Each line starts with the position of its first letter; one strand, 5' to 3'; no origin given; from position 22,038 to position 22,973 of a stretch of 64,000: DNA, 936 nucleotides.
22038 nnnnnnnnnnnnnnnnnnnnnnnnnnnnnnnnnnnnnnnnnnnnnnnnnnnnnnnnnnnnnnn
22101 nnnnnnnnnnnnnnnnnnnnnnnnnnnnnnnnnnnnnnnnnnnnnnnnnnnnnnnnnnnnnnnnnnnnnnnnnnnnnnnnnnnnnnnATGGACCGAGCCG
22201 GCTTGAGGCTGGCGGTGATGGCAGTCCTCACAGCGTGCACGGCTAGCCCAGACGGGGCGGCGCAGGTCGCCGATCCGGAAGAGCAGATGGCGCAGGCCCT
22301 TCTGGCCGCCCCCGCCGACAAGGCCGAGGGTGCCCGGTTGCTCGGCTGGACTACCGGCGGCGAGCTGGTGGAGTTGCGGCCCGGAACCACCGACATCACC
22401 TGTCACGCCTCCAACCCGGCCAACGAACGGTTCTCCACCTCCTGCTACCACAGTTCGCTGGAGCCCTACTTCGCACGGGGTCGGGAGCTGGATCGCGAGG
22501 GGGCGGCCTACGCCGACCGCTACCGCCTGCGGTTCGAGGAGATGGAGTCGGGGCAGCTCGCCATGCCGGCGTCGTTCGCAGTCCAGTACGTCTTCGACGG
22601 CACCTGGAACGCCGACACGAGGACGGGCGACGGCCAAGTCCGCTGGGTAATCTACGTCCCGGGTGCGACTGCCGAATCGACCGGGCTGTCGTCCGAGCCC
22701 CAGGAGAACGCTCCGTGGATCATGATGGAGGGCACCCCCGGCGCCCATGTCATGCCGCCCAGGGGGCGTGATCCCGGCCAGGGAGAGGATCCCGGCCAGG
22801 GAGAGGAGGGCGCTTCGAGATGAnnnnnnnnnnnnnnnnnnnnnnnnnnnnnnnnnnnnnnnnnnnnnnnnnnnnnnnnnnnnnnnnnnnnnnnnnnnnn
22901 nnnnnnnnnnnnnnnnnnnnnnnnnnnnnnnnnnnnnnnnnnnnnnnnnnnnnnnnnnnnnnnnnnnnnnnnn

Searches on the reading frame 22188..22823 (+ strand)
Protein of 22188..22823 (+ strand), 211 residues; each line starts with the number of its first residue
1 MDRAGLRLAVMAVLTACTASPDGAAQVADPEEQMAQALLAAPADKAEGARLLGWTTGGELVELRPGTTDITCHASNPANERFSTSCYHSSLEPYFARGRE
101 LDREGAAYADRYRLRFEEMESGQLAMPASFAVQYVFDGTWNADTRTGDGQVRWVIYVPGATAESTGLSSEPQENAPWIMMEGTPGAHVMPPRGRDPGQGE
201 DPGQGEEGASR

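Call 10: search_protein_families(library=pfam, proteins=[window:22188-22823:+])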
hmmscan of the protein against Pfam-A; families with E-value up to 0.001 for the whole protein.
window:22188-22823:+ (211 aa): 0 families

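Call 11: find_encoding_contigs(protein=window:22188-22823:+, flank=3000, max_places=10)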
Protein window:22188-22823:+ (211 aa): no gene with exactly this product is on record in the collection.

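Call 18: find_homologous_proteins(query=window:22188-22823:+)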
Query window:22188-22823:+ (211 aa): 287 proteins with E <= 0.001 among 1030 candidates; the best 120 are listed.
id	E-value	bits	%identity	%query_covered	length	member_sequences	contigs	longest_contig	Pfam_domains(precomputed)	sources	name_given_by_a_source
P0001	9.7e-125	432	93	100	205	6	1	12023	-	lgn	-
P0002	4.3e-97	342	76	94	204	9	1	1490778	-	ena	-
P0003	6.2e-89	315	70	100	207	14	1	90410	-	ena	-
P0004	7.4e-80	286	66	93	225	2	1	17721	-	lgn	-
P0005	1.4e-77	278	70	79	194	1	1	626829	-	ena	-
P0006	4.9e-77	277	72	79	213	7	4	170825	-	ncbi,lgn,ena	-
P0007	5.4e-76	273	66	88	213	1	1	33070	-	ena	-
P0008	2.3e-75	271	67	88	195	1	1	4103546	-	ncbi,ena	-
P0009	4.2e-75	270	63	91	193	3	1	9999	-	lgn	-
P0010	4.5e-75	270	65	89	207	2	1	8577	-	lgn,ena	-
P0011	7.0e-75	270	63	91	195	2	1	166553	-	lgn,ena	-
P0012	8.2e-75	269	64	91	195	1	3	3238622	-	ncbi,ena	-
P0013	2.7e-74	268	64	91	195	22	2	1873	-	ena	-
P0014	2.9e-74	268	65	88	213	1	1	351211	-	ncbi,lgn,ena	-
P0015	4.8e-74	267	66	86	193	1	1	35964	-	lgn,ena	-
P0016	7.4e-74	266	63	91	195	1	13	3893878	-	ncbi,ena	-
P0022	1.8e-73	265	67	81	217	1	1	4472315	-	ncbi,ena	-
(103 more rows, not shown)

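Call 19: find_encoding_contigs(protein=P0001, flank=4000, max_places=10)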
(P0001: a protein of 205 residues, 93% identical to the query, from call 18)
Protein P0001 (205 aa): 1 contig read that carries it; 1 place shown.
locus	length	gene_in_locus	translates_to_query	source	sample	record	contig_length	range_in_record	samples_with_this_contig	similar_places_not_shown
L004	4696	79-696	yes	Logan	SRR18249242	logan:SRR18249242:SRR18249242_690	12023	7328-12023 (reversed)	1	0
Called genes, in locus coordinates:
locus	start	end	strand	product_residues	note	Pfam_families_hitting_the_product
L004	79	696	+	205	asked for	-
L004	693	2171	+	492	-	PF02397:Bac_transf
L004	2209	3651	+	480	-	PF13396:PLDc_N, PF13091:PLDc_2, PF00614:PLDc (faint), PF13091:PLDc_2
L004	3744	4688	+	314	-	PF08468:MTS_N (weak), PF05175:MTS, PF13489:Methyltransf_23 (weak), PF08242:Methyltransf_12 (weak), PF13649:Methyltransf_25 (weak), PF13847:Methyltransf_31 (weak)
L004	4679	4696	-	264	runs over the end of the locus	PF13191:AAA_16 (faint), PF00005:ABC_tran, PF13304:AAA_21 (faint)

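Call 20: find_encoding_contigs(protein=P0002, flank=4000, max_places=10)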
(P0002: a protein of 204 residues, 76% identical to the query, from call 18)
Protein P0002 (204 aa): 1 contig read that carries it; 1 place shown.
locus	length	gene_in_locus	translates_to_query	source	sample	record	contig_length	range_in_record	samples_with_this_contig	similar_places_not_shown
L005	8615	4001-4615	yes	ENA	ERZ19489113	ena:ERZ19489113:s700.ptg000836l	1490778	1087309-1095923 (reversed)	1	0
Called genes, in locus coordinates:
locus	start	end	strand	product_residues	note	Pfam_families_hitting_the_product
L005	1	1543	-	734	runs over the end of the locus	PF13620:CarboxypepD_reg, PF13715:CarbopepD_reg_2, PF07715:Plug, PF00593:TonB_dep_Rec_b-barrel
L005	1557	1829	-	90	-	-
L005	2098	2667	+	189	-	PF04073:tRNA_edit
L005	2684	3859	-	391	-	PF00144:Beta-lactamase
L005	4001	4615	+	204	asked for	-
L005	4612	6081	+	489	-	PF02397:Bac_transf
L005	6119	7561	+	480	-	PF13396:PLDc_N, PF13091:PLDc_2, PF00614:PLDc (faint), PF13091:PLDc_2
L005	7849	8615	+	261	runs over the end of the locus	PF05175:MTS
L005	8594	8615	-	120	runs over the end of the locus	PF07969:Amidohydro_3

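Call 21: find_encoding_contigs(protein=P0003, flank=4000, max_places=10)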
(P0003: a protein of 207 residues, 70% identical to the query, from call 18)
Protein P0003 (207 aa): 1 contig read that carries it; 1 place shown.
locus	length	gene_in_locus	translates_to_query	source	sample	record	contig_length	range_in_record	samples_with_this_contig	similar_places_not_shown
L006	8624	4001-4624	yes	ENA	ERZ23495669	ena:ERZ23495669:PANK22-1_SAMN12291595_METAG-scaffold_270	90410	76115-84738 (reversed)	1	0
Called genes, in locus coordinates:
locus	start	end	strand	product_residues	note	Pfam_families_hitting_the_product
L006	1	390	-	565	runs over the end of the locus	PF13606:Ank_3 (faint), PF13857:Ank_5 (faint), PF24521:Ank_KRIT1, PF12796:Ank_2, PF13637:Ank_4 (weak), PF00023:Ank (weak), PF12796:Ank_2, PF13637:Ank_4 (weak)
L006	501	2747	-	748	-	PF13620:CarboxypepD_reg, PF13715:CarbopepD_reg_2, PF07715:Plug, PF00593:TonB_dep_Rec_b-barrel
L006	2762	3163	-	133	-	-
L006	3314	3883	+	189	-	PF04073:tRNA_edit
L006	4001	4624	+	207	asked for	-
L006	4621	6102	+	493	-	PF02397:Bac_transf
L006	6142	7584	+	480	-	PF13396:PLDc_N, PF13091:PLDc_2, PF00614:PLDc (faint), PF13091:PLDc_2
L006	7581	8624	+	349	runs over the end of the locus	PF05175:MTS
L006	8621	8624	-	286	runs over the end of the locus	PF00005:ABC_tran, PF13304:AAA_21 (faint)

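Call 25: find_encoding_contigs(protein=P0016, flank=3000, max_places=10)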
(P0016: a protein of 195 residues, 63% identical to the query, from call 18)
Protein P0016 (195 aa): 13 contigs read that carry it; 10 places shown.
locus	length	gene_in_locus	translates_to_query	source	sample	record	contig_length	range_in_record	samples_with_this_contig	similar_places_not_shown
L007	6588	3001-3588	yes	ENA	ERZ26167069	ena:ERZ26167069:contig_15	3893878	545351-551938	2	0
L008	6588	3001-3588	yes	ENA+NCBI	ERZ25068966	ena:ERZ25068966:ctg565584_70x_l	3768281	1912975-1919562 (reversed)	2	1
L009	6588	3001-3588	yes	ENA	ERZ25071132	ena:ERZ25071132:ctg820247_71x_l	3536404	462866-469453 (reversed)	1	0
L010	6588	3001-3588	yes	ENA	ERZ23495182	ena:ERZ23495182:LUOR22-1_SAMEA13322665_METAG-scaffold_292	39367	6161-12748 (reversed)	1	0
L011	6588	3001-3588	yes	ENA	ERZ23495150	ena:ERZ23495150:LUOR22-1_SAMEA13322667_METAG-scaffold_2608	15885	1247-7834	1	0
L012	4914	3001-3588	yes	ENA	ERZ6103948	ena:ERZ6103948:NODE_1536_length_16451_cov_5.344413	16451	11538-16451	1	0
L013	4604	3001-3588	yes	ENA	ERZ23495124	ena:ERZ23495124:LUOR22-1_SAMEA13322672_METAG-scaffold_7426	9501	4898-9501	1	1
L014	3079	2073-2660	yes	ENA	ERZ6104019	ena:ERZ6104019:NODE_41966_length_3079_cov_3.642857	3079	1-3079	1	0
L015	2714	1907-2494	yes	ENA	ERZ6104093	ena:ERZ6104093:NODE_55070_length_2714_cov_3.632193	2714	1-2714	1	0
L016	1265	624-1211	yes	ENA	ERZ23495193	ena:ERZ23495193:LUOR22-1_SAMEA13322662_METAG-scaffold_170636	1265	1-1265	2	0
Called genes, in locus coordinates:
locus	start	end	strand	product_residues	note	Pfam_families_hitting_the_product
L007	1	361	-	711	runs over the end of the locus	PF13620:CarboxypepD_reg, PF13715:CarbopepD_reg_2, PF07715:Plug, PF00593:TonB_dep_Rec_b-barrel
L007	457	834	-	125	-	-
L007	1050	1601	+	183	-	PF04073:tRNA_edit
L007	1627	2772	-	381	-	PF00144:Beta-lactamase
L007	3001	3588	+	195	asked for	-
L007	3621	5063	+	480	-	PF13396:PLDc_N, PF13091:PLDc_2, PF00614:PLDc (faint), PF13091:PLDc_2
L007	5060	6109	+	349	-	PF08468:MTS_N (faint), PF05175:MTS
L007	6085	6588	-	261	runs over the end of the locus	PF00005:ABC_tran, PF13304:AAA_21 (faint)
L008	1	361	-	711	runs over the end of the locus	PF13620:CarboxypepD_reg, PF13715:CarbopepD_reg_2, PF07715:Plug, PF00593:TonB_dep_Rec_b-barrel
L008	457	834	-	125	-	-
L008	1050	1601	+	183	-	PF04073:tRNA_edit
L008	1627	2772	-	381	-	PF00144:Beta-lactamase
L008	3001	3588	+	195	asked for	-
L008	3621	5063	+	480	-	PF13396:PLDc_N, PF13091:PLDc_2, PF00614:PLDc (faint), PF13091:PLDc_2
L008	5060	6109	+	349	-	PF08468:MTS_N (faint), PF05175:MTS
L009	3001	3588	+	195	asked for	-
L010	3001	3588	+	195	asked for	-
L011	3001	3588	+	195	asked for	-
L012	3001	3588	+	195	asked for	-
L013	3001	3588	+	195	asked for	-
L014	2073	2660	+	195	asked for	-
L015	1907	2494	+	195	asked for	-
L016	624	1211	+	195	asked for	-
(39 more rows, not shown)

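Call 26: find_encoding_contigs(protein=P0022, flank=3000, max_places=10)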
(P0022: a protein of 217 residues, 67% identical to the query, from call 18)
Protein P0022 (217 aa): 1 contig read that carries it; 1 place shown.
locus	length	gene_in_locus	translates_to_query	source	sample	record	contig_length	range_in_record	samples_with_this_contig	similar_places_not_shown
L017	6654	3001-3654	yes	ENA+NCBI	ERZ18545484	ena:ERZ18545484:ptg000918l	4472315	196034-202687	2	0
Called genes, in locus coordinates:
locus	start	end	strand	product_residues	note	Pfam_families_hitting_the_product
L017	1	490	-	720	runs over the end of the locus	PF13620:CarboxypepD_reg, PF13715:CarbopepD_reg_2, PF07715:Plug, PF00593:TonB_dep_Rec_b-barrel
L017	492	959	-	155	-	-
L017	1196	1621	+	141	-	PF04073:tRNA_edit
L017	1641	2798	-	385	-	PF00144:Beta-lactamase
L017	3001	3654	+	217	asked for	-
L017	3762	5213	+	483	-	PF13396:PLDc_N (weak), PF13091:PLDc_2, PF00614:PLDc (faint), PF13091:PLDc_2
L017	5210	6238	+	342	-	PF08468:MTS_N (weak), PF05175:MTS, PF13489:Methyltransf_23 (weak), PF13847:Methyltransf_31 (faint), PF08241:Methyltransf_11 (faint), PF13649:Methyltransf_25 (weak)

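Call 27: find_encoding_contigs(protein=P0004, flank=3000, max_places=10)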
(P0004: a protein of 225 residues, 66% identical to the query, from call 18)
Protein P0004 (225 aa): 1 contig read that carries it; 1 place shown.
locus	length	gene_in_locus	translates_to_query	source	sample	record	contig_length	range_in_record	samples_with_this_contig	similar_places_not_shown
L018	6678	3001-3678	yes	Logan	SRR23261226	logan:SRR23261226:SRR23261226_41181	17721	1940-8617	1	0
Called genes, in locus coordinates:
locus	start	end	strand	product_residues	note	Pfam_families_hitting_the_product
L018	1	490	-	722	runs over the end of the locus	-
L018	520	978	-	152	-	-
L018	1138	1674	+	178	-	PF04073:tRNA_edit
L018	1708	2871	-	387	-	PF00144:Beta-lactamase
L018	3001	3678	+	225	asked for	-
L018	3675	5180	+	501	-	PF02397:Bac_transf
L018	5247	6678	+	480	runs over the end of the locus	PF13396:PLDc_N (weak), PF13091:PLDc_2, PF00614:PLDc (faint), PF13091:PLDc_2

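Call 30: find_encoding_contigs(protein=P0006, flank=3000, max_places=10)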
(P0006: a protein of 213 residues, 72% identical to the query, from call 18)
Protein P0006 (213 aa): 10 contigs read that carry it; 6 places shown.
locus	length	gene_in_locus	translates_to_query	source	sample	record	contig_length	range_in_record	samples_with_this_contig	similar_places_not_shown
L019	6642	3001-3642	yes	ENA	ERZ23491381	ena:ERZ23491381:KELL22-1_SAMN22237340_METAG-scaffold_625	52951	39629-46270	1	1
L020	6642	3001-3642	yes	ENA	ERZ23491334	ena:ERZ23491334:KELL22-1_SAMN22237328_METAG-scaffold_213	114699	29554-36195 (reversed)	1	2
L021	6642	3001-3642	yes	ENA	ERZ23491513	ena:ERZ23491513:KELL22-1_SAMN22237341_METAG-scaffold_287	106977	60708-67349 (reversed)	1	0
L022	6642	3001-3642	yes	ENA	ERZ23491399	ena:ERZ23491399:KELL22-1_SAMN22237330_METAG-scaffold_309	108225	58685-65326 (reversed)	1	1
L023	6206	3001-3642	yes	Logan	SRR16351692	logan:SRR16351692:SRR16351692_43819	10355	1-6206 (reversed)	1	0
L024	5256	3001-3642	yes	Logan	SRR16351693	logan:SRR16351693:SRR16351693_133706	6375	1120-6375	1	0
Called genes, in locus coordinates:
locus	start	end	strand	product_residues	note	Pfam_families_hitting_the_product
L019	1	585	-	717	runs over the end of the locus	PF13620:CarboxypepD_reg, PF13715:CarbopepD_reg_2, PF07715:Plug, PF00593:TonB_dep_Rec_b-barrel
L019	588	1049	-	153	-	-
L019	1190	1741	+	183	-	PF04073:tRNA_edit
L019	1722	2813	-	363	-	PF00144:Beta-lactamase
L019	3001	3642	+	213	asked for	-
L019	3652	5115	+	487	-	PF13396:PLDc_N, PF13091:PLDc_2, PF00614:PLDc (faint), PF13091:PLDc_2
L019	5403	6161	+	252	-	PF05175:MTS, PF13847:Methyltransf_31 (faint)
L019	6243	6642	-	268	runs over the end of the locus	PF00005:ABC_tran, PF13304:AAA_21 (faint)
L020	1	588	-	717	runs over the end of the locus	PF13620:CarboxypepD_reg, PF13715:CarbopepD_reg_2, PF07715:Plug, PF00593:TonB_dep_Rec_b-barrel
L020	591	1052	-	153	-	-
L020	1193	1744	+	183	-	PF04073:tRNA_edit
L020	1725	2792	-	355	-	PF00144:Beta-lactamase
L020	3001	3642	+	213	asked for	-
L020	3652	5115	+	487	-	PF13396:PLDc_N, PF13091:PLDc_2, PF00614:PLDc (faint), PF13091:PLDc_2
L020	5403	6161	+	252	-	PF05175:MTS, PF08242:Methyltransf_12 (faint)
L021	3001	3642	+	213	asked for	-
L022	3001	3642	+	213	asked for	-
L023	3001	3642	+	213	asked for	-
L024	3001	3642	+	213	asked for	-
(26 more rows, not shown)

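Call 31: find_encoding_contigs(protein=P0005, flank=3000, max_places=10)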
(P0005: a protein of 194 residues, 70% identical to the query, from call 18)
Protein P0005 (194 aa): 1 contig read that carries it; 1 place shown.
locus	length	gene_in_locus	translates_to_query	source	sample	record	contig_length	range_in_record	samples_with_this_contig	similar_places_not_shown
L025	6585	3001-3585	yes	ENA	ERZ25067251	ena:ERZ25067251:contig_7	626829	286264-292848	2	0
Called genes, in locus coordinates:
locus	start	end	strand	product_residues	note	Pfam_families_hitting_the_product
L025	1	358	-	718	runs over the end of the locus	PF13620:CarboxypepD_reg, PF13715:CarbopepD_reg_2, PF07715:Plug, PF00593:TonB_dep_Rec_b-barrel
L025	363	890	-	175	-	-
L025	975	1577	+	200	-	PF04073:tRNA_edit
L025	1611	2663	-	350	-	PF00144:Beta-lactamase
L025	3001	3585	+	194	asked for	-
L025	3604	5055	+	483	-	PF13396:PLDc_N, PF13091:PLDc_2, PF00614:PLDc (faint), PF13091:PLDc_2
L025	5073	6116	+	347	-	PF08468:MTS_N (weak), PF13649:Methyltransf_25 (faint), PF05175:MTS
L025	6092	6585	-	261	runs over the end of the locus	PF00005:ABC_tran, PF13304:AAA_21 (faint)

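Call 55: list_cluster_members(proteins=[P0001, P0002, P0003])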
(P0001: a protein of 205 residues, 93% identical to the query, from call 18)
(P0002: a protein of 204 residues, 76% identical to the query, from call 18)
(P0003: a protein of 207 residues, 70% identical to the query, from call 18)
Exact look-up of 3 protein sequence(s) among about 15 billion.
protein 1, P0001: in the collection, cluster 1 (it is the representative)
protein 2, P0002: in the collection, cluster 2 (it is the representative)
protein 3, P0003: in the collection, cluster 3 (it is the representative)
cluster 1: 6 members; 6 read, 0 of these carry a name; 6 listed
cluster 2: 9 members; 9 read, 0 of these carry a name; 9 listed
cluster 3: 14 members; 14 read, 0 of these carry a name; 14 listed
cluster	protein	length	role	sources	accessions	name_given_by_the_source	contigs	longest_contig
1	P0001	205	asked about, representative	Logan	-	-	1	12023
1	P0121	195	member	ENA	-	-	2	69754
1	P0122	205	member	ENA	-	-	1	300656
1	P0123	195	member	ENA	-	-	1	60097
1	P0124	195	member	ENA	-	-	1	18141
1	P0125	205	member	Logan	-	-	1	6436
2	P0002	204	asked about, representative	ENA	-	-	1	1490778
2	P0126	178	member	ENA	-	-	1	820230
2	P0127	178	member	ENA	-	-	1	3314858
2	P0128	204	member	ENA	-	-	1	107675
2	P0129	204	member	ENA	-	-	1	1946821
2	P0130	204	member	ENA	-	-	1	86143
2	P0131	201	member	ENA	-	-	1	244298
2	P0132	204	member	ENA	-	-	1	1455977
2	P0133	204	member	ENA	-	-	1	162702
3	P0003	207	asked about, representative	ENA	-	-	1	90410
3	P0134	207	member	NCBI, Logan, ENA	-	-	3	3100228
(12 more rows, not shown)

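Call 56: find_encoding_contigs(protein=P0121, flank=1500, max_places=10)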
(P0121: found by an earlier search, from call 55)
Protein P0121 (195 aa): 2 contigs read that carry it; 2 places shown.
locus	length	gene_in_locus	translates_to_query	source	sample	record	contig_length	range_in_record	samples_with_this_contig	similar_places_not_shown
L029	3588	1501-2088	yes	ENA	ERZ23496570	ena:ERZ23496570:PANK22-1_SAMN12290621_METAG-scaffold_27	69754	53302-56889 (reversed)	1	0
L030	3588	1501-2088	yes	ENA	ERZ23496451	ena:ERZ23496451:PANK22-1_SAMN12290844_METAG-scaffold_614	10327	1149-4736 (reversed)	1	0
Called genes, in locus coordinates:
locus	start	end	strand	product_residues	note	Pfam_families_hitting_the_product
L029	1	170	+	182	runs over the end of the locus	PF04073:tRNA_edit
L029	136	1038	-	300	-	PF00144:Beta-lactamase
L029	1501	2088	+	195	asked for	-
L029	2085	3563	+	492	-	PF02397:Bac_transf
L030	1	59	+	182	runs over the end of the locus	PF04073:tRNA_edit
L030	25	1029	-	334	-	PF00144:Beta-lactamase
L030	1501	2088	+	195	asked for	-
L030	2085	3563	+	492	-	PF02397:Bac_transf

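Call 58: find_encoding_contigs(protein=P0134, flank=1500, max_places=10)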
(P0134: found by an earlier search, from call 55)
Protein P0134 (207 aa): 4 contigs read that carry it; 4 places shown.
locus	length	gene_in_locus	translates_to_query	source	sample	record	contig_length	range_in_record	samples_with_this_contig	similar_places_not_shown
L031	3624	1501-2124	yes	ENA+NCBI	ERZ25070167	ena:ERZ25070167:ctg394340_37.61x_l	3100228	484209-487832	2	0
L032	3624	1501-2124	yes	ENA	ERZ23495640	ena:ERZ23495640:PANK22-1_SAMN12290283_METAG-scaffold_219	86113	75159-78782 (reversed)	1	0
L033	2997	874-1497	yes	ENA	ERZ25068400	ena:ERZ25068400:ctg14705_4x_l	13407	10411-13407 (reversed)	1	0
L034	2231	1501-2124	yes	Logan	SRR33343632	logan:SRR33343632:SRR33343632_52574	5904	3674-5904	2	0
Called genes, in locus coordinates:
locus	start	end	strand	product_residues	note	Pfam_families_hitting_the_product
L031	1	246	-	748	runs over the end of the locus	PF13620:CarboxypepD_reg, PF13715:CarbopepD_reg_2, PF07715:Plug, PF00593:TonB_dep_Rec_b-barrel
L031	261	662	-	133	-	-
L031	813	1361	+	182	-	PF04073:tRNA_edit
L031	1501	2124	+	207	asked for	-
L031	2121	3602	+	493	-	PF02397:Bac_transf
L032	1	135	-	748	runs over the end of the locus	PF13620:CarboxypepD_reg, PF13715:CarbopepD_reg_2, PF07715:Plug, PF00593:TonB_dep_Rec_b-barrel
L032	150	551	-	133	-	-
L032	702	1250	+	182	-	PF04073:tRNA_edit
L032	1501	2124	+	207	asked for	-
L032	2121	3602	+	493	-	PF02397:Bac_transf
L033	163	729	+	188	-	PF04073:tRNA_edit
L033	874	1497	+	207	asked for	-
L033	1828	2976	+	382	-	PF02397:Bac_transf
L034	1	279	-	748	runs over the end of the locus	PF13620:CarboxypepD_reg, PF13715:CarbopepD_reg_2, PF07715:Plug, PF00593:TonB_dep_Rec_b-barrel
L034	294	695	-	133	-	-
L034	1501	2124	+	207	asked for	-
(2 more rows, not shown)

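Call 78: predict_structure(alignment_id=A4)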
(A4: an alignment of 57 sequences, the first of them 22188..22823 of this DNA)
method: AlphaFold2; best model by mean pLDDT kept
length: 211 residues; sequences in the alignment: 57
mean_pLDDT: 85.2   pTM: 0.75
mean pLDDT of the five models: 85.2, 83.6, 81.7, 81.5, 79.9
residues with pLDDT >= 90: 155; 70-90: 10; 50-70: 21; < 50: 25
segments of 3 or more residues with pLDDT < 50: 1-4, 19-25, 203-211
pLDDT, mean of each block of 10 residues (from residue 1): 48 51 59 97 98 93 98 94 97 97 94 96 97 97 94 96 97 94 94 60 44 36
secondary structure, 60 per line:
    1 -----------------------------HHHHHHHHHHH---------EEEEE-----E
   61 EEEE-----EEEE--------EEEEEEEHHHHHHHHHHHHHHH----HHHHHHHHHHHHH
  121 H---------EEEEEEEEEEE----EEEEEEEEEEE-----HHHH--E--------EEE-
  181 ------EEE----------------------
elements in order: H30-40 E50-54 E60-64 E70-73 E82-88 H89-103 H108-121 E131-141 E146-156 H162-165 E177-179 E187-189

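Call 81: fold_search(model_id=the predicted structure, library=pdb)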
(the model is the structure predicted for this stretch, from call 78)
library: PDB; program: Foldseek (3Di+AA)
matches with E <= 10: 86; with E <= 0.001: 0
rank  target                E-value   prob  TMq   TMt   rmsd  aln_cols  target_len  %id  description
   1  8jov_0                1.1e+00  0.04  0.14  0.07  13.7       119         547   12  Portal-tail complex of phage GP4 (released 2023-11-01)
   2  8g6e_J                1.6e+00  0.06  0.18  0.19   9.0       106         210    8  Structure of the Plasmodium falciparum 20S proteasome complexed with inhibitor TDI-8304 (released 2023-12-20)
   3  2dyt                  1.7e+00  0.03  0.18  0.18  15.9       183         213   11  The crystal structure of Saccharomyces cerevisiae Atg3 (released 2007-01-23)
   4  5tbf_B                1.9e+00  0.04  0.17  0.14  12.1       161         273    9  Crystal structure of SeMet derivatives of domain2 and domain 3 of RctB (released 2017-04-12)
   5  7way_A                2.2e+00  0.01  0.07  0.02  15.9        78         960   15  PlmCasX-sgRNAv1-dsDNA ternary complex at nts loading state (released 2022-03-16)
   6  4l4w_B                2.4e+00  0.03  0.15  0.13  15.2       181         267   10  Structure of EspG3 chaperone from the type VII (ESX-3) secretion system (released 2014-06-11)
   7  6n9y                  2.4e+00  0.03  0.13  0.07  11.0       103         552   14  Atomic structure of Non-Structural protein 1 of bluetongue virus (released 2019-03-13)
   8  7pvh_B                3.3e+00  0.06  0.15  0.16   5.7        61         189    6  Crystal structure of the folded domain of PorN (released 2022-05-18)
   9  9y0l_J                3.3e+00  0.04  0.19  0.20   8.3       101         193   10  Incorrectly assembled half-Pf20S (released 2025-10-29)
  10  6m36_A                3.5e+00  0.04  0.15  0.27  14.2       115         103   12  The crystal structure of B. subtilis RsbV/RsbW complex in the monoclinic crystal form (released 2020-07-15)
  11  4q0y_C                3.7e+00  0.03  0.11  0.17  10.5        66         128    6  Crystal structure of a thioesterase-like protein (CLOSPO_01618) from Clostridium sporogenes ATCC 15579 at 1.70 A resol (released 2014-06-18)
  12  7wmp_a                3.7e+00  0.02  0.06  0.03   7.8        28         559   18  Tail structure of Helicobacter pylori bacteriophage KHP30 (released 2023-03-01)
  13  2yzb_E                4.0e+00  0.01  0.15  0.12  10.9       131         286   11  Crystal structure of uricase from Arthrobacter globiformis in complex with uric acid (substrate) (released 2008-05-06)
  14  4q0y_B                4.2e+00  0.03  0.11  0.16  10.3        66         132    6  Crystal structure of a thioesterase-like protein (CLOSPO_01618) from Clostridium sporogenes ATCC 15579 at 1.70 A resol (released 2014-06-18)
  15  4rcl_B                4.5e+00  0.01  0.13  0.12  15.3       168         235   12  Structure of EspG3 chaperone from the type VII (ESX-3) secretion system, space group P43212 (released 2015-09-16)
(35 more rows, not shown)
